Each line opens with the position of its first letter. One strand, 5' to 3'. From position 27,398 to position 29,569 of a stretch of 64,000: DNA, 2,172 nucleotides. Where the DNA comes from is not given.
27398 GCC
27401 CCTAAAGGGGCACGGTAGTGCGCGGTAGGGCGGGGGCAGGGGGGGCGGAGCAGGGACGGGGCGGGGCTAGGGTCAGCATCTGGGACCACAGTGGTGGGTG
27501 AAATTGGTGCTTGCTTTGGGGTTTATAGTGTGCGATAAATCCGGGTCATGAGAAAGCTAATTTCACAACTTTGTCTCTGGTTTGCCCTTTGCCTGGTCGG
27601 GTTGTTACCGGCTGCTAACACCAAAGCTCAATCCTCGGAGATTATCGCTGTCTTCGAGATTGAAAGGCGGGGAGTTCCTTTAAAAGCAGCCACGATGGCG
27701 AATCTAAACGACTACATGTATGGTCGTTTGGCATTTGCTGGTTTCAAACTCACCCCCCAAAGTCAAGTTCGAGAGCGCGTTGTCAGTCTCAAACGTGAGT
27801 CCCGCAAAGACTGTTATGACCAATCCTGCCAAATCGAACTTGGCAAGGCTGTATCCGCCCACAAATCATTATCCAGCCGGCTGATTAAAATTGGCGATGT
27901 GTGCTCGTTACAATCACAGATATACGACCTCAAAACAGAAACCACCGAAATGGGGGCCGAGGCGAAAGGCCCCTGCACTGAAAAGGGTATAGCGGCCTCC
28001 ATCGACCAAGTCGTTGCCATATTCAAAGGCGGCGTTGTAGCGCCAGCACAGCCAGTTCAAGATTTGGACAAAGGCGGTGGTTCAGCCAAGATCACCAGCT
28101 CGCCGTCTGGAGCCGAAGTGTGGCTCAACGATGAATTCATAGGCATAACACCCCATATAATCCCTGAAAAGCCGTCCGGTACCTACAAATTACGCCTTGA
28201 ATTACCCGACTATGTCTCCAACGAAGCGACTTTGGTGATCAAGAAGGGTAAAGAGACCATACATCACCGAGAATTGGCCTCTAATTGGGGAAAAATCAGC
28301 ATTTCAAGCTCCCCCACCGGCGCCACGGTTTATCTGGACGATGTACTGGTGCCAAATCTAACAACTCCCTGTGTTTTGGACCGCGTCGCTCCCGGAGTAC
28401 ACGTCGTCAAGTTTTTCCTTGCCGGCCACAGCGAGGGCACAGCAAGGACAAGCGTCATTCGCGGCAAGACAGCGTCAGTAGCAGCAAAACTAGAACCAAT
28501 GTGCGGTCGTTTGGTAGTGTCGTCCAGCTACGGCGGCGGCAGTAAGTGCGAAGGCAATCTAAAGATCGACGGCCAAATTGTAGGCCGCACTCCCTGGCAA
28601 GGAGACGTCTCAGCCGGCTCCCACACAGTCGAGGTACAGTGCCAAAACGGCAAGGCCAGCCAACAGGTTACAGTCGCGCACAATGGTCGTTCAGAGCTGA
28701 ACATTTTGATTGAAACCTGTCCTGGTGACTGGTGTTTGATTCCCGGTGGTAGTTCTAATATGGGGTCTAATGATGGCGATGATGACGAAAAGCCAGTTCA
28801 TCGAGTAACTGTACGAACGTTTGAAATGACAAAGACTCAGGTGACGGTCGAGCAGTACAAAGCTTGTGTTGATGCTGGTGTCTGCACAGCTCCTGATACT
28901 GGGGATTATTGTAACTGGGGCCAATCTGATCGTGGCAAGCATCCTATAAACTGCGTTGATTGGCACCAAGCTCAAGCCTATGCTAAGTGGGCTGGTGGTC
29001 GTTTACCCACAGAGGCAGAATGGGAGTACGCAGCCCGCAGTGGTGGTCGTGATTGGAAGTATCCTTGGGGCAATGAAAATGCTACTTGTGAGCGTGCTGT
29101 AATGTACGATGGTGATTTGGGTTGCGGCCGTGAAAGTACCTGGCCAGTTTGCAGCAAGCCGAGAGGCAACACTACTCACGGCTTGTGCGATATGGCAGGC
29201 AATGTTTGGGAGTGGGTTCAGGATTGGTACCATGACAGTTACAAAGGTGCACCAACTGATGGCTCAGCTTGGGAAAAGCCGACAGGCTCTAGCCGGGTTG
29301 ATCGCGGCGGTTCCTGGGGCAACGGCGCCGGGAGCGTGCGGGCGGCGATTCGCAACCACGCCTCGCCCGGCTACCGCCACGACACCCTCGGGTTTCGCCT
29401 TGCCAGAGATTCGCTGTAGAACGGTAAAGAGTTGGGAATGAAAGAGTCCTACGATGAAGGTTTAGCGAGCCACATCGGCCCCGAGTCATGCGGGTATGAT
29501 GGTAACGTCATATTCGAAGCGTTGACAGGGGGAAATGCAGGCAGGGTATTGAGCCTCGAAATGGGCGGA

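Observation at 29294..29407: DGR-type variable-region fingerprint at the end of a CLec-fold gene, with no template or RT nearby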

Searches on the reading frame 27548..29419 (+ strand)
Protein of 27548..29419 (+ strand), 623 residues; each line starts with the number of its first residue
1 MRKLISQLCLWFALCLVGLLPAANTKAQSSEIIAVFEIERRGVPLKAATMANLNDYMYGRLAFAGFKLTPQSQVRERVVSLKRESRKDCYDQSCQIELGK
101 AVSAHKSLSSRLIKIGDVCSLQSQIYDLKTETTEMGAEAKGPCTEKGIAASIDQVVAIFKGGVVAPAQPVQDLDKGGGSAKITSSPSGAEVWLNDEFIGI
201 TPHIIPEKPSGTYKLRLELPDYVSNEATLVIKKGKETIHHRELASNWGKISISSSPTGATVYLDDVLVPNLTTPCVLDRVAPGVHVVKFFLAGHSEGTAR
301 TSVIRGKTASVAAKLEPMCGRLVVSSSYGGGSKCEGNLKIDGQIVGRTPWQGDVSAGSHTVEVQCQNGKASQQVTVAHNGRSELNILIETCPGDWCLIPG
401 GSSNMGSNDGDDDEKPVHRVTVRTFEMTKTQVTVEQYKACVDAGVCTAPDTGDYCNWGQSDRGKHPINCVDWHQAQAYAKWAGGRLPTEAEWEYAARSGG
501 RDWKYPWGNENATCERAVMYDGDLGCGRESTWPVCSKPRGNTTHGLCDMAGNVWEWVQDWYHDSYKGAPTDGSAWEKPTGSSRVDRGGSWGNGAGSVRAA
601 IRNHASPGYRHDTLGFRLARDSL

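Call 9: find_encoding_contigs(protein=window:27548-29419:+, flank=10000, max_places=10)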
Protein window:27548-29419:+ (623 aa): 23 contigs read that carry it; 10 places shown.
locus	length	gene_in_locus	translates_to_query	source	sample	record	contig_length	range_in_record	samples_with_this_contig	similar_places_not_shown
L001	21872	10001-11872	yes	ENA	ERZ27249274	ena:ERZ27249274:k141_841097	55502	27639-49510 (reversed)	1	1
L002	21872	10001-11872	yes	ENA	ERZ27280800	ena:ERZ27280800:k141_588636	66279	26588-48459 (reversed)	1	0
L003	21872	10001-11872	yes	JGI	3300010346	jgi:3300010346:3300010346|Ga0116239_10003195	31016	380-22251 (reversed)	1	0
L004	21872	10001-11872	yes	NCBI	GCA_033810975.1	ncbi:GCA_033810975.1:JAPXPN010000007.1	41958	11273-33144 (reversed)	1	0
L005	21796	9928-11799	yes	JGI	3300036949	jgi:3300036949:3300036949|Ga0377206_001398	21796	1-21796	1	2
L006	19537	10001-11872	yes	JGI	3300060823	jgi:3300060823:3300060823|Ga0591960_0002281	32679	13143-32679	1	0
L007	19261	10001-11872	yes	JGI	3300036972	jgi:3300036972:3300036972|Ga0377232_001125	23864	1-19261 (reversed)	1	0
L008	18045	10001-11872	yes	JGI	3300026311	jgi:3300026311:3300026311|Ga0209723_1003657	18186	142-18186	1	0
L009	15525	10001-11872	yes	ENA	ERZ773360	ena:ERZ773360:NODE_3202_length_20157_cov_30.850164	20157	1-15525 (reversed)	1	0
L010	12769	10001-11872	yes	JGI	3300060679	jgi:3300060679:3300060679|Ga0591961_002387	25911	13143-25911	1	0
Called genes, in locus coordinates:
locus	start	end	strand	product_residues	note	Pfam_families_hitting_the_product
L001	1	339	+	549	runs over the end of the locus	PF07690:MFS_1, PF13000:Acatn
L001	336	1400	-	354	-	PF03462:PCRF, PF00472:RF-1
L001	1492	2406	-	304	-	-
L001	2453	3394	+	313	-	PF08308:PEGA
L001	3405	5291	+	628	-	-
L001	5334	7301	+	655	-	PF11028:TMEM260_N, PF13431:TPR_17 (faint), PF13432:TPR_16 (faint)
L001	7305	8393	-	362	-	-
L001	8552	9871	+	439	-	PF01926:MMR_HSR1, PF02421:FeoB_N, PF04548:AIG1 (weak), PF00009:GTP_EFTU, PF01926:MMR_HSR1, PF02421:FeoB_N (weak), PF04548:AIG1, PF14714:KH_dom-like, +2 more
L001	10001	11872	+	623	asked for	PF08308:PEGA, PF03781:FGE-sulfatase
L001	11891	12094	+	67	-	-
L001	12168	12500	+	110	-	-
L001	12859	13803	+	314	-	PF03781:FGE-sulfatase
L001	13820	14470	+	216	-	-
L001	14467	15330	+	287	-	PF08843:AbiEii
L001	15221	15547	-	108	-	-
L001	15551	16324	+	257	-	PF03781:FGE-sulfatase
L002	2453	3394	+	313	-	PF08308:PEGA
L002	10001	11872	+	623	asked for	PF08308:PEGA, PF03781:FGE-sulfatase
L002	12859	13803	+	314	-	PF03781:FGE-sulfatase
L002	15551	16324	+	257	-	PF03781:FGE-sulfatase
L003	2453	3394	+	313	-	PF08308:PEGA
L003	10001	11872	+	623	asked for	PF08308:PEGA, PF03781:FGE-sulfatase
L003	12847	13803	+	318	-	PF03781:FGE-sulfatase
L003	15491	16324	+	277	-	PF03781:FGE-sulfatase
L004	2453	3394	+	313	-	PF08308:PEGA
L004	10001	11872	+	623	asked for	PF08308:PEGA, PF03781:FGE-sulfatase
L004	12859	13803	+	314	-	PF03781:FGE-sulfatase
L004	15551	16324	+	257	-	PF03781:FGE-sulfatase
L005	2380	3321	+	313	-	PF08308:PEGA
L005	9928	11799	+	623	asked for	PF08308:PEGA, PF03781:FGE-sulfatase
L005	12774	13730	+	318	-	PF03781:FGE-sulfatase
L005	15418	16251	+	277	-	PF03781:FGE-sulfatase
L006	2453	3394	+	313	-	PF08308:PEGA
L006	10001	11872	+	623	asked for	PF08308:PEGA, PF03781:FGE-sulfatase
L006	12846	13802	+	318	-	PF03781:FGE-sulfatase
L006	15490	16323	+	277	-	PF03781:FGE-sulfatase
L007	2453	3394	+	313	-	PF08308:PEGA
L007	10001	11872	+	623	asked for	PF08308:PEGA, PF03781:FGE-sulfatase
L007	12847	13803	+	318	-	PF03781:FGE-sulfatase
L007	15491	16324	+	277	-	PF03781:FGE-sulfatase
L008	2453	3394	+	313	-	PF08308:PEGA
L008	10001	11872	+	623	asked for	PF08308:PEGA, PF03781:FGE-sulfatase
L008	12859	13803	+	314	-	PF03781:FGE-sulfatase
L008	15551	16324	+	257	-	PF03781:FGE-sulfatase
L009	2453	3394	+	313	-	PF08308:PEGA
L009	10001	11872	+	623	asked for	PF08308:PEGA, PF03781:FGE-sulfatase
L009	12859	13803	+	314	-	PF03781:FGE-sulfatase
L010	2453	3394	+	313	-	PF08308:PEGA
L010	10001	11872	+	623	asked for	PF08308:PEGA, PF03781:FGE-sulfatase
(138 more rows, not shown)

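Call 10: search_protein_families(library=pfam, proteins=[window:27548-29419:+])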
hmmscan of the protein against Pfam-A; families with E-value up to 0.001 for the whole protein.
window:27548-29419:+ (623 aa): 2 families
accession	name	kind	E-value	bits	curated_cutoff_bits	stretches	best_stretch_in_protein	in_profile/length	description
PF03781.23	FGE-sulfatase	-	1.1e-59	202.6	23.3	1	394-620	4-255/255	Sulfatase-modifying factor enzyme 1-like domain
PF08308.17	PEGA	-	2.5e-26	91.8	20.8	2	181-237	5-61/71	PEGA domain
